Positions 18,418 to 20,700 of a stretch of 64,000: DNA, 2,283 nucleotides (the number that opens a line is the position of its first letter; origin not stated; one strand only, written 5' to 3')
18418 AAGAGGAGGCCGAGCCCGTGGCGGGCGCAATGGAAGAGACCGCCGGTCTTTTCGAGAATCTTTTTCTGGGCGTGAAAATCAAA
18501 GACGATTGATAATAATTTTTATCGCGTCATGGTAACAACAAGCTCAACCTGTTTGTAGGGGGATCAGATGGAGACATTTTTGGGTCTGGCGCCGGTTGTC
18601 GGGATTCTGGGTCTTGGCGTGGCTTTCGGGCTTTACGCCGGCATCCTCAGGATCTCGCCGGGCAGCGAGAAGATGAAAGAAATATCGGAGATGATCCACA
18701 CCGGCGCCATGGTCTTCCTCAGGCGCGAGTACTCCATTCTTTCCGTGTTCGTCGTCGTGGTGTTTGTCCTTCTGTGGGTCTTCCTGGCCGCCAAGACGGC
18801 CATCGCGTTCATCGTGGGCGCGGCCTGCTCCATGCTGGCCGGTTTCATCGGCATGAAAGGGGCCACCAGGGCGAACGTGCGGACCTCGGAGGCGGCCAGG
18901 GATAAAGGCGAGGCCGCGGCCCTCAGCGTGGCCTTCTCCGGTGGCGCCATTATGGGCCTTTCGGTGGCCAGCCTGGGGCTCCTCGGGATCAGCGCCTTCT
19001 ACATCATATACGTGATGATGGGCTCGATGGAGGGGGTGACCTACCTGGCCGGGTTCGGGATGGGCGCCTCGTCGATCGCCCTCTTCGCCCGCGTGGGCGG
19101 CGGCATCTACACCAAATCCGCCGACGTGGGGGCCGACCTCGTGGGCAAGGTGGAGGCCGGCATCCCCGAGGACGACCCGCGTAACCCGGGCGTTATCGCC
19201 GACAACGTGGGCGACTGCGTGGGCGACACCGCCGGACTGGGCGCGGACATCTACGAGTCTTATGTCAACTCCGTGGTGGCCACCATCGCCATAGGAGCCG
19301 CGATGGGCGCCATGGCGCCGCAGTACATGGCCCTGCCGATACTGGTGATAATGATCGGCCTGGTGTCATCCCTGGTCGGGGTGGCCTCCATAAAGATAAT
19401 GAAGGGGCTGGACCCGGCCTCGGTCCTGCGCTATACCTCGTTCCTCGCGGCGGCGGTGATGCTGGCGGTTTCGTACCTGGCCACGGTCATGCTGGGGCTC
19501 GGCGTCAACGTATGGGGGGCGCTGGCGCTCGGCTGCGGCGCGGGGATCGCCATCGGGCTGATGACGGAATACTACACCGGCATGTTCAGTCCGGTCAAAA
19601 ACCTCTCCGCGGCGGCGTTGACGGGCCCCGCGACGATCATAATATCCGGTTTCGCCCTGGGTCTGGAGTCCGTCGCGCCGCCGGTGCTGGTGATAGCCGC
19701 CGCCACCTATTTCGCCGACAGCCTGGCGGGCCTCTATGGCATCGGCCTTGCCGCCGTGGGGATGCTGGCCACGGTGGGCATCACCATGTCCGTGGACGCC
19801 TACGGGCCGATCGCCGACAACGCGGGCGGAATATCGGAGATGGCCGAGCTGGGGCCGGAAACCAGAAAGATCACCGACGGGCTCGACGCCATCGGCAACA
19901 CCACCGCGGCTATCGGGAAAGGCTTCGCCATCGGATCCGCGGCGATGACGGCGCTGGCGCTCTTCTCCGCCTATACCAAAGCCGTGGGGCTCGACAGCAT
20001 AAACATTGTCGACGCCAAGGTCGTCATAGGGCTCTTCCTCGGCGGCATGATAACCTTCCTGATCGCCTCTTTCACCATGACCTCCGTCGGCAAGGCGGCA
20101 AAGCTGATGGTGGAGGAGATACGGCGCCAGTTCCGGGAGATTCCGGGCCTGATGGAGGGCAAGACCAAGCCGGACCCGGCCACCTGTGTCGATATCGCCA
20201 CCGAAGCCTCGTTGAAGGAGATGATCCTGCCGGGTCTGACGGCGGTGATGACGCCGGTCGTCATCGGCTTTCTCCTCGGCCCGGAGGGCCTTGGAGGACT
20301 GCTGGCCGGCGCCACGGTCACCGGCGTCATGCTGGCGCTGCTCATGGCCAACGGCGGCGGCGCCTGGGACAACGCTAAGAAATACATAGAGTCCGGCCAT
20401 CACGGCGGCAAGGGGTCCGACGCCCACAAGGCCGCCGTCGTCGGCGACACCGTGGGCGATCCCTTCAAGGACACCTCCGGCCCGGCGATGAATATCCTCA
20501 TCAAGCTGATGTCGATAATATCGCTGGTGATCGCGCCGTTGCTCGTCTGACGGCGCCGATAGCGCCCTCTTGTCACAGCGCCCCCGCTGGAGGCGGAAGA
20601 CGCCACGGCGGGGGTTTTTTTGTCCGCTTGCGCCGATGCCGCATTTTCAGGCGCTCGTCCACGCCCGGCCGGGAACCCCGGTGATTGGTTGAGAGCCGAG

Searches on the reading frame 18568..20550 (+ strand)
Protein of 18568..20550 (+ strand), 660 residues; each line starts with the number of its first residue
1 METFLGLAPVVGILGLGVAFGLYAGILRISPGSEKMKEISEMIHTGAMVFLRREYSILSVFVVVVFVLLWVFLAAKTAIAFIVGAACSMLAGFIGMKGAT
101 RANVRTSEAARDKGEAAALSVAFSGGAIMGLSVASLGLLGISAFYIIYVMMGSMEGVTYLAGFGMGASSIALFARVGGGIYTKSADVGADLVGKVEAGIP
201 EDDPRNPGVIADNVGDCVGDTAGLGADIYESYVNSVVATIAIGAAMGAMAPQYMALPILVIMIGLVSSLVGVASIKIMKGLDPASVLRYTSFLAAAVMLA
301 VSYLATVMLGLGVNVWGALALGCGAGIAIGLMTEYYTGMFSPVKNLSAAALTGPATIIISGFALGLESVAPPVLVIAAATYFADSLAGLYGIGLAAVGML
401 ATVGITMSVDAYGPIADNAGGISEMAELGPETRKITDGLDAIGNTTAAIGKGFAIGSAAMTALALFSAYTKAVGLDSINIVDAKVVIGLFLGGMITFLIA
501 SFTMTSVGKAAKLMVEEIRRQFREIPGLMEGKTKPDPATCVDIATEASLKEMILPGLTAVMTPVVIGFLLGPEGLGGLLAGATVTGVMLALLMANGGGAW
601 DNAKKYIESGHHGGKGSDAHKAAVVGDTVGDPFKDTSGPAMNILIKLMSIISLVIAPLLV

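Call 52: search_protein_families(library=pfam, proteins=[window:18568-20550:+], max_evalue=0.00001)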
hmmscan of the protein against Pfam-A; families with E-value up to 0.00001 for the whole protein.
window:18568-20550:+ (660 aa): 1 family
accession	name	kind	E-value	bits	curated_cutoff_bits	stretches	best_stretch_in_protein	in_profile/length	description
PF03030.21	H_PPase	-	1.9e-257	856.6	29.7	1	13-655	1-645/645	Inorganic H+ pyrophosphatase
